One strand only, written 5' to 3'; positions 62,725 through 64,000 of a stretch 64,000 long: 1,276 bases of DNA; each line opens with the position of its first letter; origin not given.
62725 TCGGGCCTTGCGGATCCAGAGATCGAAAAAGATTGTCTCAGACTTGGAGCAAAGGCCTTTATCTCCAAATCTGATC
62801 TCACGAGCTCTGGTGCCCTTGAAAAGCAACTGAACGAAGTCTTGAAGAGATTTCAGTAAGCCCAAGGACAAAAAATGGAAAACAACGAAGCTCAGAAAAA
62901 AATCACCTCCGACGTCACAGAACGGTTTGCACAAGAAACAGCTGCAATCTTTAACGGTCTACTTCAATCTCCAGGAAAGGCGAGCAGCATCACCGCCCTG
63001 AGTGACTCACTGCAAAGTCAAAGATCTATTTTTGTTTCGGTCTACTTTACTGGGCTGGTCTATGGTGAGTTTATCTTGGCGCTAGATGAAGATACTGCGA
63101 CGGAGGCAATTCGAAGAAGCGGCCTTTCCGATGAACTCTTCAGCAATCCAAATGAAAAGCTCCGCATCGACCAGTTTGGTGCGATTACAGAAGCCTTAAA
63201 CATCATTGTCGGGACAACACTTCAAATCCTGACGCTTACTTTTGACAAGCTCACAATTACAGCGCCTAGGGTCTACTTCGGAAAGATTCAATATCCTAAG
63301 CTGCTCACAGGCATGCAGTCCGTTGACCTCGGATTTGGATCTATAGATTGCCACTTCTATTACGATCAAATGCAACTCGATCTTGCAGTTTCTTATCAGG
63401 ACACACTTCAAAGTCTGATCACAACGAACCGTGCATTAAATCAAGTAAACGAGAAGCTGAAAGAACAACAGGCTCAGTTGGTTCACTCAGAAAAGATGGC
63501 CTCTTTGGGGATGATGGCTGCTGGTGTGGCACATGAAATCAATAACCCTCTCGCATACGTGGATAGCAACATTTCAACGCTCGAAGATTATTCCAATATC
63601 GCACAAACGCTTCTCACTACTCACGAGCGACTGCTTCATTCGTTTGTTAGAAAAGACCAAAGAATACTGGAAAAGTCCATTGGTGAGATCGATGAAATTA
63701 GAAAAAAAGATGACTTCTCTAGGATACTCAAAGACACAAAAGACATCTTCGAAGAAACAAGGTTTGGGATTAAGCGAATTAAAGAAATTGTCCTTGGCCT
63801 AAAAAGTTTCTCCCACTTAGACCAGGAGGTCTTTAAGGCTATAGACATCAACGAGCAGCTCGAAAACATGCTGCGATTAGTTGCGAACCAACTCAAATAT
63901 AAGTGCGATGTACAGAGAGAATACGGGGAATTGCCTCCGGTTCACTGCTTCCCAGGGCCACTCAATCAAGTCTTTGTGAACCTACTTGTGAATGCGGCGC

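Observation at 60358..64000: Two-component cluster with duplicated soluble HK cores and a CheX-like-domain/histidine-kinase fusion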

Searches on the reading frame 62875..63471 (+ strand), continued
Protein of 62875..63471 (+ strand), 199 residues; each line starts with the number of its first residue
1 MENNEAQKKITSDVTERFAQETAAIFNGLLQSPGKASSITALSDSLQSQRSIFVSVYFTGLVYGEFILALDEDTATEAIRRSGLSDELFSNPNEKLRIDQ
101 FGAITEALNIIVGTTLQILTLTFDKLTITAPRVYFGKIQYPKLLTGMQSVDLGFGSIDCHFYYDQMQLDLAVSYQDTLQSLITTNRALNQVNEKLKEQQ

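Call 86: list_cluster_members(proteins=[P0045, P0047, P0049, P0051, P0053, P0057, P0059, P0060, P0062, P0064])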
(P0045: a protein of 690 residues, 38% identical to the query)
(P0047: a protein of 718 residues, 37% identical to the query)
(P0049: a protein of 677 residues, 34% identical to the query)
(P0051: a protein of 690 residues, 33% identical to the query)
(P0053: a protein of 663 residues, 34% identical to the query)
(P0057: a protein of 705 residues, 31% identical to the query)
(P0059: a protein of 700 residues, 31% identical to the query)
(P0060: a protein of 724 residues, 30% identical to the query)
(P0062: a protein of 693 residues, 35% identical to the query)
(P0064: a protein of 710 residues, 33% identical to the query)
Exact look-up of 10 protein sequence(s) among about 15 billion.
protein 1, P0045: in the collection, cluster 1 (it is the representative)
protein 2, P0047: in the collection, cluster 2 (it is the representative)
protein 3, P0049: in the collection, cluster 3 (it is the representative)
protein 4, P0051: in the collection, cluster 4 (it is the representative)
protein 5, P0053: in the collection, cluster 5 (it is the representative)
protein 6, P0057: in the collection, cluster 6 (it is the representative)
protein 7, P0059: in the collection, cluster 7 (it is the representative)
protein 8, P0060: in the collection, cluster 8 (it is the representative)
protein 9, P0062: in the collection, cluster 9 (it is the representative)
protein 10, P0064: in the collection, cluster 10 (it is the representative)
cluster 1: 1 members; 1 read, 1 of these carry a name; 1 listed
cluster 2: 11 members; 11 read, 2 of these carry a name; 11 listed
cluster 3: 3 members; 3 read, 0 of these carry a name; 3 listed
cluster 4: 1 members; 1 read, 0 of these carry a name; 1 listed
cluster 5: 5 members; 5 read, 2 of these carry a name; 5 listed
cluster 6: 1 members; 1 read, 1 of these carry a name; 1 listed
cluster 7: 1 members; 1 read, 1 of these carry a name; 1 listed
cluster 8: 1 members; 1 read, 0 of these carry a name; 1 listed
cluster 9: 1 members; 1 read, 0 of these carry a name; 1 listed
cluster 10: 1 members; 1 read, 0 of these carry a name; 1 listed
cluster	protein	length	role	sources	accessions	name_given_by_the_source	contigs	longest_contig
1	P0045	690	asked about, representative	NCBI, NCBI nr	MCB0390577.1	MAG: response regulator [Bdellovibrionales bacterium] | response regulator [Bdellovibrionales bacterium]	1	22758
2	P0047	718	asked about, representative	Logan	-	-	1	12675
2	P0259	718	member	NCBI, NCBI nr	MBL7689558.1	MAG: response regulator [Bdellovibrionaceae bacterium] | response regulator [Pseudobdellovibrionaceae bacterium]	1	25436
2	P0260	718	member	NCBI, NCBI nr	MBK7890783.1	MAG: response regulator [Bdellovibrionales bacterium] | response regulator [Bdellovibrionales bacterium]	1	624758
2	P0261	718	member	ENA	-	-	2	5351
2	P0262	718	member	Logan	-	-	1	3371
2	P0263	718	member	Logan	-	-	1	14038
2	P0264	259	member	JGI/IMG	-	-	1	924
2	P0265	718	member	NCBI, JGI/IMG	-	-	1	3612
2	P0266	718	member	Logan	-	-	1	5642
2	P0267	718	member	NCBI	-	-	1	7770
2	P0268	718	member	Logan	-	-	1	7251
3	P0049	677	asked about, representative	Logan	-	-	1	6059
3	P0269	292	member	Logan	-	-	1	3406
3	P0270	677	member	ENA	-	-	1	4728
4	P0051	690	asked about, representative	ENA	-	-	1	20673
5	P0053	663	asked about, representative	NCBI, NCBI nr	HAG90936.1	MAG TPA: hypothetical protein DCL41_03650, partial [Bdellovibrionales bacterium] | hypothetical protein [Bdellovibrionales bacterium]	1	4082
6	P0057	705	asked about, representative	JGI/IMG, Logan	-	signal transduction histidine kinase/CheY-specific phosphatase CheX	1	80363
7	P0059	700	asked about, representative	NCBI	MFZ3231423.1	MAG: ATP-binding protein [Pseudobdellovibrio sp.]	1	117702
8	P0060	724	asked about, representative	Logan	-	-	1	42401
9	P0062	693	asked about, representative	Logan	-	-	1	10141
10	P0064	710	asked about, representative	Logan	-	-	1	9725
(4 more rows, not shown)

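Call 87: search_protein_families(library=pfam, proteins=[P0021, P0036, P0047, P0057, P0030, P0035, P0087, P0122, P0044, P0055], max_evalue=0.001)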
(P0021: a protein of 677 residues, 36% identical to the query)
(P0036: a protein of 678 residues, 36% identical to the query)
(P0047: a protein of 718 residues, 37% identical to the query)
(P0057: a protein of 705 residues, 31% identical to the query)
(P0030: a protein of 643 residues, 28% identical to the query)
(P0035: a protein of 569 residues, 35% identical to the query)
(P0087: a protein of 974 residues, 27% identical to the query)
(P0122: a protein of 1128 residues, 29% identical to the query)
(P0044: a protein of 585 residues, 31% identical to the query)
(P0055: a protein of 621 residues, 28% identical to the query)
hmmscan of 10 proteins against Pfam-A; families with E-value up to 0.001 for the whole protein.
P0021 (677 aa): 2 families
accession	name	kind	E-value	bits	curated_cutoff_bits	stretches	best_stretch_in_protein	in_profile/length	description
PF02518.31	HATPase_c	-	5.6e-11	43.3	26.4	1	534-672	4-109/111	Histidine kinase-, DNA gyrase B-, and HSP90-like ATPase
PF13690.11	CheX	-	1.8e-07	31.5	27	1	46-128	2-77/94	Chemotaxis phosphatase CheX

P0036 (678 aa): 2 families
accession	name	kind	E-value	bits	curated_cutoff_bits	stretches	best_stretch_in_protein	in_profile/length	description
PF02518.31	HATPase_c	-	4.4e-11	43.6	26.4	1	537-675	4-109/111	Histidine kinase-, DNA gyrase B-, and HSP90-like ATPase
PF13690.11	CheX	-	3.1e-05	24.4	27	1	48-114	4-65/94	Chemotaxis phosphatase CheX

P0047 (718 aa): 3 families
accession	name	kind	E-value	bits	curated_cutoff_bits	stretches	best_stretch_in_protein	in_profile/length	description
PF02518.31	HATPase_c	-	1.1e-27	97.1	26.4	1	309-427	1-109/111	Histidine kinase-, DNA gyrase B-, and HSP90-like ATPase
PF00072.30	Response_reg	-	2.5e-20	73.1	30.2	1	585-702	2-110/111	Response regulator receiver domain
PF00512.31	HisKA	-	3e-20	72.5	26.9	1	197-262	1-66/66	His Kinase A (phospho-acceptor) domain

P0057 (705 aa): 2 families
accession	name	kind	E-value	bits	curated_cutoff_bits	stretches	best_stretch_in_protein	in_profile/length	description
PF02518.31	HATPase_c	-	7.2e-16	59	26.4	1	556-696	7-110/111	Histidine kinase-, DNA gyrase B-, and HSP90-like ATPase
PF01627.28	Hpt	-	7.4e-12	45.8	24.6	1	350-436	4-83/84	Hpt domain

P0030 (643 aa): 1 family
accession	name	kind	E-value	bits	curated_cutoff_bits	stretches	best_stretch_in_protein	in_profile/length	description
PF13690.11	CheX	-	0.00036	21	27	1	74-154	5-78/94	Chemotaxis phosphatase CheX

P0035 (569 aa): 4 families
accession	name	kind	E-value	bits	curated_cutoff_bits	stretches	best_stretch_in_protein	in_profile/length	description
PF00072.30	Response_reg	-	1.6e-28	99.5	30.2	1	447-560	1-110/111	Response regulator receiver domain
PF02518.31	HATPase_c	-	7.9e-27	94.3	26.4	1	305-418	1-109/111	Histidine kinase-, DNA gyrase B-, and HSP90-like ATPase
PF00512.31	HisKA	-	1.6e-21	76.5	26.9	1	193-258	1-66/66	His Kinase A (phospho-acceptor) domain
PF13690.11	CheX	-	3.6e-06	27.4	27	1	57-134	5-77/94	Chemotaxis phosphatase CheX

P0087 (974 aa): 5 families
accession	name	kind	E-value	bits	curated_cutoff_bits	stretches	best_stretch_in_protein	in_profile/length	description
PF00072.30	Response_reg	-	4.5e-46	156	30.2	2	637-747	1-109/111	Response regulator receiver domain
PF02518.31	HATPase_c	-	6e-31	107.6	26.4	1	352-468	1-110/111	Histidine kinase-, DNA gyrase B-, and HSP90-like ATPase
PF00512.31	HisKA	-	2.4e-20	72.8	26.9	1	240-305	1-66/66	His Kinase A (phospho-acceptor) domain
PF01627.28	Hpt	-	2.7e-10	40.8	24.6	1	804-875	2-74/84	Hpt domain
PF13690.11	CheX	-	8e-05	23.1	27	1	55-137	2-76/94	Chemotaxis phosphatase CheX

P0122 (1128 aa): 8 families
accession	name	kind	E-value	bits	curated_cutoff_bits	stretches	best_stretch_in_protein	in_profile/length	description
PF00072.30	Response_reg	-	9.5e-44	148.5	30.2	2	1010-1121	1-107/111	Response regulator receiver domain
PF02518.31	HATPase_c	-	7.7e-23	81.5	26.4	1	721-830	2-110/111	Histidine kinase-, DNA gyrase B-, and HSP90-like ATPase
PF00512.31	HisKA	-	1.1e-09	38.7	26.9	1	614-674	3-62/66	His Kinase A (phospho-acceptor) domain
PF23198.2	PDE8A_N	-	5.6e-07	30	29.6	1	1014-1109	19-113/147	PDE8A-like, N-terminal domain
PF01590.32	GAF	-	2.3e-06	28.6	22.4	1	331-444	3-131/133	GAF domain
PF13492.12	GAF_3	-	0.00021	22.2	27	1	332-448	4-129/129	GAF domain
PF13690.11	CheX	-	0.00032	21.2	27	0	52-113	2-63/94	Chemotaxis phosphatase CheX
PF13185.12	GAF_2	-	0.00078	20.1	28.6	0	333-446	7-135/136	GAF domain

P0044 (585 aa): 1 family
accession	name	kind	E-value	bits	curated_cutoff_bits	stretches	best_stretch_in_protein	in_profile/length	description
PF13690.11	CheX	-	1.6e-05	25.3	27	1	75-149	5-70/94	Chemotaxis phosphatase CheX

P0055 (621 aa): 2 families
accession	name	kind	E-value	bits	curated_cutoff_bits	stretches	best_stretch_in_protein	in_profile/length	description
PF02518.31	HATPase_c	-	3.6e-15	56.8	26.4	1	465-608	4-110/111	Histidine kinase-, DNA gyrase B-, and HSP90-like ATPase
PF01627.28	Hpt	-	1.1e-10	42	24.6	1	262-347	4-82/84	Hpt domain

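Call 88: find_encoding_contigs(protein=P0260, flank=6000, max_places=3)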
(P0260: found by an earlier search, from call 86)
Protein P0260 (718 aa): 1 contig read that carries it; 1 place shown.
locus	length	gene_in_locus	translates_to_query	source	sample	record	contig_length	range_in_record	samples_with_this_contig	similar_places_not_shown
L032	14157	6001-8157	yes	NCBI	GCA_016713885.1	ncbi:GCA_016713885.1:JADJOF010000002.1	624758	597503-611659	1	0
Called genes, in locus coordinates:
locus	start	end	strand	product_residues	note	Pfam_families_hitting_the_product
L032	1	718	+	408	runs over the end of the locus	-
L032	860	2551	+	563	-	-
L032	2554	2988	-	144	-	-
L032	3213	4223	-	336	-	-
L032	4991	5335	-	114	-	-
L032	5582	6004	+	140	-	PF00072:Response_reg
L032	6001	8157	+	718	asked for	PF00512:HisKA, PF02518:HATPase_c, PF00072:Response_reg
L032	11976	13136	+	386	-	PF02881:SRP54_N, PF00448:SRP54, PF06414:Zeta_toxin (weak), PF13604:AAA_30 (weak)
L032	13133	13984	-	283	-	PF00165:HTH_AraC (faint), PF12833:HTH_18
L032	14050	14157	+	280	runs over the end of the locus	PF13650:Asp_protease_2 (faint), PF13975:gag-asp_proteas (faint)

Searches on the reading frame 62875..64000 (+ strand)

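Call 5: search_protein_families(library=pfam, proteins=[window:62875-64000:+], max_evalue=0.1)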
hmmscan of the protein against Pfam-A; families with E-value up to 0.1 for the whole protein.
window:62875-64000:+ (375 aa): 5 families
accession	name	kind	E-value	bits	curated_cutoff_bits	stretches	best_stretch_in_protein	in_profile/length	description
PF00512.31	HisKA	-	0.0002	21.7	26.9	1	211-254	2-51/66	His Kinase A (phospho-acceptor) domain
PF13690.11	CheX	-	0.00035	21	27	1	54-137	3-76/94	Chemotaxis phosphatase CheX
PF23831.1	DUF7201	-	0.0036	17.4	27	1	205-281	16-77/142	Coiled-coil region of unknown function (DUF7201)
PF10761.14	DUF2590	-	0.037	14.7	27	0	77-140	33-99/100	Protein of unknown function (DUF2590)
PF19191.5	HEF_HK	-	0.074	14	24.1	0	211-258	2-49/67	HEF_HK domain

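Call 6: search_protein_families(library=ncbifam, proteins=[window:62875-64000:+], max_evalue=0.1)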
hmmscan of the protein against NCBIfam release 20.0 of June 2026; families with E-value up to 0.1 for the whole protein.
window:62875-64000:+ (375 aa): 23 families
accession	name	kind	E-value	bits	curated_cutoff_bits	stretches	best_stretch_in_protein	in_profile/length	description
NF038348.1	T2SS_HK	subfamily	7.2e-37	127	450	1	193-375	309-484/574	histidine kinase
NF052574.1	HisKinEspCMyxo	equivalog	2e-24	85.8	1200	2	165-235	375-441/785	serine histidine kinase EspC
NF052573.1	HisKinEspAMyxo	equivalog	3e-18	65.3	1400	2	195-235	368-408/755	serine histidine kinase EspA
NF008468.0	PRK11360.1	equivalog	2.3e-16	59.3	646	2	195-245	380-432/616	two-component system sensor histidine kinase AtoS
NF040750.1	tetrathio_HK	equivalog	5.9e-10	38.2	750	1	185-229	312-356/555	tetrathionate respiration histidine kinase TtrS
NF047466.1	hybrid_RR_LvrB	exception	7e-10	38.6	500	2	187-229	128-170/377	hybrid histidine kinase/response regulator LvrB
NF007688.0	PRK10364.1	equivalog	3e-09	36.1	479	1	191-229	220-258/460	two-component system sensor histidine kinase ZraS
NF058527.1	HistKinChvGCaul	equivalog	3.1e-08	32.8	740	1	204-275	299-364/535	two-component sensor histidine kinase ChvG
NF046026.1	HisKinCckACaul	equivalog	3.1e-07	28.9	1000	1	196-236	287-327/678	cell cycle histidine kinase CckA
NF047794.1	HisKinPtgB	equivalog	6.7e-07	27.9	1000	1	189-229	420-460/656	two-component system sensor histidine kinase PgtB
NF047497.1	HK_LIC_12097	equivalog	2e-06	26.8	500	1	194-243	133-183/367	LIC_12097 family sensor histidine kinase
NF041777.1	sens_FixL_Rhizob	equivalog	2e-06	26.7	850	1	189-231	240-282/485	sensor protein FixL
NF010411.0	PRK13837.1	equivalog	6.1e-06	24.5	647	1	189-227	428-466/828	two-component system VirA-like sensor kinase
NF046020.1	HisKinCckABruc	equivalog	4.2e-05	21.6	1000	1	196-228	465-497/868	cell cycle histidine kinase CckA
NF008293.1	PRK11073.1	equivalog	0.00098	18.5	240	0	153-228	75-147/349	nitrogen regulation protein NR(II)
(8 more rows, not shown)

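Call 9: find_related_loci(query=window:62875-64000:+, collection=genome_contigs, flank=10000)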
Query window:62875-64000:+ (375 aa) in genome_contigs; peptide patterns used: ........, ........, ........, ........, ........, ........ (x = any residue, [..] = any of these).
73 stretches matched a pattern; 1 encode a relative of the query (tblastn E <= 1e-3); 1 distinct loci.
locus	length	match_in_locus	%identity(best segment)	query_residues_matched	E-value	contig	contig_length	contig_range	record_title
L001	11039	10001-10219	34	188-253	8e-9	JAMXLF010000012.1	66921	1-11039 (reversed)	MAG: Geobacteraceae bacterium isolate Bin.003_Forest k127_11235050, whole genome shotgun sequence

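Call 17: predict_structure(protein=window:62875-64000:+)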
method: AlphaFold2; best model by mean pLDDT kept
length: 375 residues; sequences in the alignment: 1
mean_pLDDT: 38.3   pTM: 0.25
mean pLDDT of the five models: 38.3, 33.5, 32.8, 32.0, 31.0
residues with pLDDT >= 90: 0; 70-90: 0; 50-70: 30; < 50: 345
segments of 3 or more residues with pLDDT < 50: 1-71, 92-99, 109-351, 353-375
pLDDT, mean of each block of 10 residues (from residue 1): 35 38 38 33 31 33 35 57 60 47 53 44 40 25 25 23 27 34 40 44 40 37 37 37 43 38 37 40 40 37 34 33 39 43 44 41 38 32
secondary structure, 60 per line:
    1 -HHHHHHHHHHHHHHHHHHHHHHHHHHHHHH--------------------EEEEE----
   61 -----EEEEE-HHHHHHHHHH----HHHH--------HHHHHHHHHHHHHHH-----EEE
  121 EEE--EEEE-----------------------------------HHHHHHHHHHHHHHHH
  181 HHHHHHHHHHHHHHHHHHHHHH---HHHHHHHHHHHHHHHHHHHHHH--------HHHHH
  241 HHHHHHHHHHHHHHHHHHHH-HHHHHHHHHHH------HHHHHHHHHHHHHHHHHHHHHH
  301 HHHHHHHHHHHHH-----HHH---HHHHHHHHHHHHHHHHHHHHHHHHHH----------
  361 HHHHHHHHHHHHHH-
elements in order: H2-31 E52-56 E66-70 H72-81 H86-89 H98-112 E118-123 E126-129 H165-202 H206-227 H236-260 H262-272 H279-313 H325-350 H361-374

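Call 33: search_protein_families(library=pfam, alignment_id=A2, max_evalue=0.001)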
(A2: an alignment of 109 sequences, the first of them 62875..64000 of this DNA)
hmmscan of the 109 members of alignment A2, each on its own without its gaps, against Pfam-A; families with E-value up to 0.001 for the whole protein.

A. member 1, window:62875-64000:+ (375 aa): 2 families
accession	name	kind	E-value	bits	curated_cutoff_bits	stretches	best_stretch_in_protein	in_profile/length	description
PF00512.31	HisKA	-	0.0002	21.7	26.9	1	211-254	2-51/66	His Kinase A (phospho-acceptor) domain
PF13690.11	CheX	-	0.00035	21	27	1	54-137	3-76/94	Chemotaxis phosphatase CheX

B. families by the number of members that match (of 109 scanned): 15 families
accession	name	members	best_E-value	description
PF13690.11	CheX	93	7.1e-11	Chemotaxis phosphatase CheX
PF02518.31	HATPase_c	67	1.3e-32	Histidine kinase-, DNA gyrase B-, and HSP90-like ATPase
PF00512.31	HisKA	56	2.6e-24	His Kinase A (phospho-acceptor) domain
PF14501.12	HATPase_c_5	24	9.6e-11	GHKL domain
PF00072.30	Response_reg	20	1.1e-49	Response regulator receiver domain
PF01627.28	Hpt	9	7.4e-12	Hpt domain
PF23198.2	PDE8A_N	9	1.6e-06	PDE8A-like, N-terminal domain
PF13589.12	HATPase_c_3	8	6.2e-05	Histidine kinase-, DNA gyrase B-, and HSP90-like ATPase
PF13581.12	HATPase_c_2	5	3.1e-05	Histidine kinase-like ATPase domain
PF00990.26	GGDEF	3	3e-45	Diguanylate cyclase, GGDEF domain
PF22335.1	Cas10-Cmr2_palm2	3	1.7e-05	Cas10/Cmr2, second palm domain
PF24896.1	Receiver_CRE1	2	3.8e-05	AHK4/CRE1/WOL first receiver domain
PF01584.24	CheW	1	1e-20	CheW-like domain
PF04509.17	CheC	1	0.00018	CheC-like family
PF01269.23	Fibrillarin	1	0.00037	Fibrillarin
